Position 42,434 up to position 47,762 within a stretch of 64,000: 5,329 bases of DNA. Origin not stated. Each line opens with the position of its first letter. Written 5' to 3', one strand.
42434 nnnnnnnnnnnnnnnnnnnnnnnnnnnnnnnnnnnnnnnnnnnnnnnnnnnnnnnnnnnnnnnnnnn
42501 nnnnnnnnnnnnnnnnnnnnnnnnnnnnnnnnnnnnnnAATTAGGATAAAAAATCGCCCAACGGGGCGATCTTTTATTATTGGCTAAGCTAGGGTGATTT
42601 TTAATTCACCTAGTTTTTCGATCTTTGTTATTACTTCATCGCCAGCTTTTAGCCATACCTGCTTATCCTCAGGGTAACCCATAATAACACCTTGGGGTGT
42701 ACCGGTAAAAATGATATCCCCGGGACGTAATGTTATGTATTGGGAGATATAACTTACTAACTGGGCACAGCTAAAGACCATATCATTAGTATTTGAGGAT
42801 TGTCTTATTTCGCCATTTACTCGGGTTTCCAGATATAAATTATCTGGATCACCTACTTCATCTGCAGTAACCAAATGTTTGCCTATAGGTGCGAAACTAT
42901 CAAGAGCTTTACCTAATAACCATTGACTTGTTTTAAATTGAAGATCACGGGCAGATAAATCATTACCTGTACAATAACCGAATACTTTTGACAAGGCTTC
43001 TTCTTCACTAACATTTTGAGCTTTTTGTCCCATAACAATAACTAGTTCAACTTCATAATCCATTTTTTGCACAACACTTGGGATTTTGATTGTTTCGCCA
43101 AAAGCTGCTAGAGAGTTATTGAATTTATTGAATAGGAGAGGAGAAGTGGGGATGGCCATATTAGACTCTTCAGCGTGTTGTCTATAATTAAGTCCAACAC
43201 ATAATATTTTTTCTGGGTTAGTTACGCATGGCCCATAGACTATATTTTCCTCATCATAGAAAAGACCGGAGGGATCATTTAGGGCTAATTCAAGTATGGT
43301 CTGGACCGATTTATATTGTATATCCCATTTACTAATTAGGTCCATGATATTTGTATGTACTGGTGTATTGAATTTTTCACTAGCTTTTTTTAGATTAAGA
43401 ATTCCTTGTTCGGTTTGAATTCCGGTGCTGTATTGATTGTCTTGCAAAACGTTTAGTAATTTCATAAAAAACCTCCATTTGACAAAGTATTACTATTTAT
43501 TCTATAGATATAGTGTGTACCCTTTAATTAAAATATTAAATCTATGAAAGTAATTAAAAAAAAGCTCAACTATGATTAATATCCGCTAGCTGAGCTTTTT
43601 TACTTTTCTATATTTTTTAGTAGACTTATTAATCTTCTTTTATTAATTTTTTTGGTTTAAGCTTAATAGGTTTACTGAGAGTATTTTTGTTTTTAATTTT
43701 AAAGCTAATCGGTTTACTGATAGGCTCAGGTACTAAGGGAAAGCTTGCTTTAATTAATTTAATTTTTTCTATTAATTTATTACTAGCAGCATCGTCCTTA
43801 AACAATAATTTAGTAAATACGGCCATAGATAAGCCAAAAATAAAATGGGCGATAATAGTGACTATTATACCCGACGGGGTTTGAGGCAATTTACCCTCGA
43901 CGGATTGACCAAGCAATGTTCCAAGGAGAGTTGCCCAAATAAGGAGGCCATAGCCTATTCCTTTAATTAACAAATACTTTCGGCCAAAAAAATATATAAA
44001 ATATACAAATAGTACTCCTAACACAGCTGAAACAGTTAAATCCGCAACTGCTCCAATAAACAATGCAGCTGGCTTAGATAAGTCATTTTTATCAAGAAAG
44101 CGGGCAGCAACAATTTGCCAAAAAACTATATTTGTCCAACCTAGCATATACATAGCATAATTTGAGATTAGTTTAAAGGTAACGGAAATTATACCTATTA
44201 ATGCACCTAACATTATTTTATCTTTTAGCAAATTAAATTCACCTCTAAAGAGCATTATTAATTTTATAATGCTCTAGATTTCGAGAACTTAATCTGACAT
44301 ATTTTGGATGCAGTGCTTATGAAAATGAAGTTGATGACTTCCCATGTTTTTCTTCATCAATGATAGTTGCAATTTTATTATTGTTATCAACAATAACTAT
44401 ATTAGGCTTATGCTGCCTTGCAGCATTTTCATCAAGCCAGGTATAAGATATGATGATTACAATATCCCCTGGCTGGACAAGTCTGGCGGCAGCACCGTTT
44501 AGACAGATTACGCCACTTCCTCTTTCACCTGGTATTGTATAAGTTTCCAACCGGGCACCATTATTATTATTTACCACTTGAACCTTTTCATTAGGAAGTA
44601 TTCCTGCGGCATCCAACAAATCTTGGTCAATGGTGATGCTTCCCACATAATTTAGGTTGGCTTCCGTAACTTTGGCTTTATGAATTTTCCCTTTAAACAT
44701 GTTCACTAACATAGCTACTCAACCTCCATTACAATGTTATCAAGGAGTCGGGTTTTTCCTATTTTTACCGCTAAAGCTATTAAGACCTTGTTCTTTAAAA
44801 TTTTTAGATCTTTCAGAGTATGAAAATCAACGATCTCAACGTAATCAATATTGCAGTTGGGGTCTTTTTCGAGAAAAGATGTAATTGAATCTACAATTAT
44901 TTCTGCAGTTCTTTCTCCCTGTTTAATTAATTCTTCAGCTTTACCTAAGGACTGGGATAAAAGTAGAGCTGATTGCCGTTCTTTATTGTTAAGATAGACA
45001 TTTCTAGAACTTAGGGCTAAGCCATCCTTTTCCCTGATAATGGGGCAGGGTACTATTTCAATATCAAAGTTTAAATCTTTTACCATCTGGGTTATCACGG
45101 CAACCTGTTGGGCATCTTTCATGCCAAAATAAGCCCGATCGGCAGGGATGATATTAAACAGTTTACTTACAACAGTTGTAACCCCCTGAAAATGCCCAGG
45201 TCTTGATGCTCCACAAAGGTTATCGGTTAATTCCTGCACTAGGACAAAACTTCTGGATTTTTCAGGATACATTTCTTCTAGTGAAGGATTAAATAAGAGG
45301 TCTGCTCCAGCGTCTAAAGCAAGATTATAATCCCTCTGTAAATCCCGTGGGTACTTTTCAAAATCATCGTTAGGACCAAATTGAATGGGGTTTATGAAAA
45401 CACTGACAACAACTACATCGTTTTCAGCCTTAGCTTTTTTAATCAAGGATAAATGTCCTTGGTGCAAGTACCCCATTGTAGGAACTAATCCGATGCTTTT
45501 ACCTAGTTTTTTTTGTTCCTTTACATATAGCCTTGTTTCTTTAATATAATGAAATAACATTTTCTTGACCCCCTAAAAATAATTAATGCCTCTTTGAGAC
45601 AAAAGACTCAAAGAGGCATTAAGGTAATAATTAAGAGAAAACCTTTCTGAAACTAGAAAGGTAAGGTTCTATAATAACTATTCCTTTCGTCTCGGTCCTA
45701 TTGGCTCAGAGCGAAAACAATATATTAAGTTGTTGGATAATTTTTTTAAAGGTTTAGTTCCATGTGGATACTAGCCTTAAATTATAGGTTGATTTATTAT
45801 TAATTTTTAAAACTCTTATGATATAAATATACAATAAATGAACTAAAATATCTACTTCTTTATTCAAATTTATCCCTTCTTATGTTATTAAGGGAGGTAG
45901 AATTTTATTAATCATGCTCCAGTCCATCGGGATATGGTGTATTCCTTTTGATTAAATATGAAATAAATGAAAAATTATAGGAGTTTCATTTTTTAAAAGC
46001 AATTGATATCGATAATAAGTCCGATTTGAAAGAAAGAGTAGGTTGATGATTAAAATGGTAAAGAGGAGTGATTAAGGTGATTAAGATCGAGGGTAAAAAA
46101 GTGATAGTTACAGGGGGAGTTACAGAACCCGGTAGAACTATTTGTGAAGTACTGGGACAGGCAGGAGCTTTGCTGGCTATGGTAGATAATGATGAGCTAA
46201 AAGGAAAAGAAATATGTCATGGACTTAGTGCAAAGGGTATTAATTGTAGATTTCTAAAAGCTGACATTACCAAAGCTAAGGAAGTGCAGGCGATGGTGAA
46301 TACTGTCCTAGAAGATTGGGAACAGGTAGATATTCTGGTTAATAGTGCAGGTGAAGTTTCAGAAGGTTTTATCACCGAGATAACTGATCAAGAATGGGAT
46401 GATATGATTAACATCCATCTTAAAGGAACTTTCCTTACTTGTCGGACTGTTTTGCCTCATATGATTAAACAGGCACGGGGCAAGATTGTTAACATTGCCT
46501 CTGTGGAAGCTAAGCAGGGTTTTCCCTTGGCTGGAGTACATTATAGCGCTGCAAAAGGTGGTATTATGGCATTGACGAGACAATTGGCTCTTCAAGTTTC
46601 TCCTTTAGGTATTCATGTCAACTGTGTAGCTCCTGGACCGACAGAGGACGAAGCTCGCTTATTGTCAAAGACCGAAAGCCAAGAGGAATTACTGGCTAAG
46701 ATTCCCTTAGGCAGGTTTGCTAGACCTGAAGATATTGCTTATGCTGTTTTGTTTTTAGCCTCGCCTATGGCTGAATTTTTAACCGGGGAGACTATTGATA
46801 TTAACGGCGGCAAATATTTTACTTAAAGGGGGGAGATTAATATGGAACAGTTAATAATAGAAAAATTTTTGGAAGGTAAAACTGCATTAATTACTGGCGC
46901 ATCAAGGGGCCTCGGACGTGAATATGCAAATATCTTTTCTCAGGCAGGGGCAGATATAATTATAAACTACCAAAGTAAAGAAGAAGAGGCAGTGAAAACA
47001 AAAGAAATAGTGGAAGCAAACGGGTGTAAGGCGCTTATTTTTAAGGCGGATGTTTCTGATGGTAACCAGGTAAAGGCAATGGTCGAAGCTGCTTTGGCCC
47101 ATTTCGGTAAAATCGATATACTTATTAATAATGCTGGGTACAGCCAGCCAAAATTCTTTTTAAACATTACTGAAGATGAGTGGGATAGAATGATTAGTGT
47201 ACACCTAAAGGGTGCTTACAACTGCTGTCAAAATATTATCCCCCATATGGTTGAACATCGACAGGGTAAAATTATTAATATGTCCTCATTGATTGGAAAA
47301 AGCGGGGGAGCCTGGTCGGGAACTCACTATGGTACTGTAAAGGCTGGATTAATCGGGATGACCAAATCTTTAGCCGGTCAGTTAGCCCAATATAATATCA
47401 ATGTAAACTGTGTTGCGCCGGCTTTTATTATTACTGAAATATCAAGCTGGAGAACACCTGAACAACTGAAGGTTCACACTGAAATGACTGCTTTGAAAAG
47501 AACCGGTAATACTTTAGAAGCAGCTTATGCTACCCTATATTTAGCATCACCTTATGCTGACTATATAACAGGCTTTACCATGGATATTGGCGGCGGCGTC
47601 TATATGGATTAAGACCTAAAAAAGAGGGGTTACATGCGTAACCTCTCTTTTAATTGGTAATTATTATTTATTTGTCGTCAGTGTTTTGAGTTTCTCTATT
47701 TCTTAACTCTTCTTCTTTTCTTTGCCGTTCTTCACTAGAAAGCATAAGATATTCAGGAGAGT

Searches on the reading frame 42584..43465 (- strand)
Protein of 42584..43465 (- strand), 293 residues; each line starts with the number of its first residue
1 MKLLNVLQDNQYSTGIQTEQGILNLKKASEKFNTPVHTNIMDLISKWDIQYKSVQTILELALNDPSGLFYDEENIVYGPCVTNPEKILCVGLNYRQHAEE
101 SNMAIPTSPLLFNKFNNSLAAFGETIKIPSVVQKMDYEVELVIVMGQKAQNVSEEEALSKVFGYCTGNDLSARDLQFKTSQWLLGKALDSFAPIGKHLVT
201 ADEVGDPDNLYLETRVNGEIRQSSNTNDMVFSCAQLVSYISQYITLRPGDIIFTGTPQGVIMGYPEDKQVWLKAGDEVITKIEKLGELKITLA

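Call 32: search_protein_families(library=pfam, proteins=[window:42584-43465:-], max_evalue=0.00001)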
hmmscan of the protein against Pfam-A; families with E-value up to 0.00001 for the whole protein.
window:42584-43465:- (293 aa): 1 family
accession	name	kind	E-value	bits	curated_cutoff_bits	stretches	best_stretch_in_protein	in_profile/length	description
PF01557.24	FAA_hydrolase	-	5.4e-72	242.4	23.9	1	86-291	1-212/214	Fumarylacetoacetate (FAA) hydrolase C-terminal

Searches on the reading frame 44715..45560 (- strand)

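Call 32: search_protein_families(library=pfam, proteins=[window:44715-45560:-], max_evalue=0.00001)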
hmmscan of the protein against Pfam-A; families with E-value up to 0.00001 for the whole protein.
window:44715-45560:- (281 aa): 1 family
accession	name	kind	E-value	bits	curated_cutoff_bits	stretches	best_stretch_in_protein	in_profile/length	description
PF02569.21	Pantoate_ligase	-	1.7e-107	359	20.7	1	3-277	3-268/268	Pantoate-beta-alanine ligase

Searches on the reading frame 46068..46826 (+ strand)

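Call 32: search_protein_families(library=pfam, proteins=[window:46068-46826:+], max_evalue=0.00001)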
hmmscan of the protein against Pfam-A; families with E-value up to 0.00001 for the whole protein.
window:46068-46826:+ (252 aa): 3 families
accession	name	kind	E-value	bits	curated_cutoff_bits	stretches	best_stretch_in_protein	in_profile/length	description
PF13561.12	adh_short_C2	-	1.4e-54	185.6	27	1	22-248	9-234/236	Enoyl-(Acyl carrier protein) reductase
PF00106.31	adh_short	-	4.6e-49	167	26.6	1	10-194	1-184/195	short chain dehydrogenase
PF08659.16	KR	-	8e-11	42.6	22.6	1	12-164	3-154/180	KR domain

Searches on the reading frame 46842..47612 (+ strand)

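Call 32: search_protein_families(library=pfam, proteins=[window:46842-47612:+], max_evalue=0.00001)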
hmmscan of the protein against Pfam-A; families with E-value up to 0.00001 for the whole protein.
window:46842-47612:+ (256 aa): 3 families
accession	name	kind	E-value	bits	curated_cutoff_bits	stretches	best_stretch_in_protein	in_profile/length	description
PF13561.12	adh_short_C2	-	3.2e-58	197.5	27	1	19-253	1-235/236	Enoyl-(Acyl carrier protein) reductase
PF00106.31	adh_short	-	1.6e-56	191.3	26.6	1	13-202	1-188/195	short chain dehydrogenase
PF08659.16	KR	-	1.5e-15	58.1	22.6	1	14-158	2-145/180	KR domain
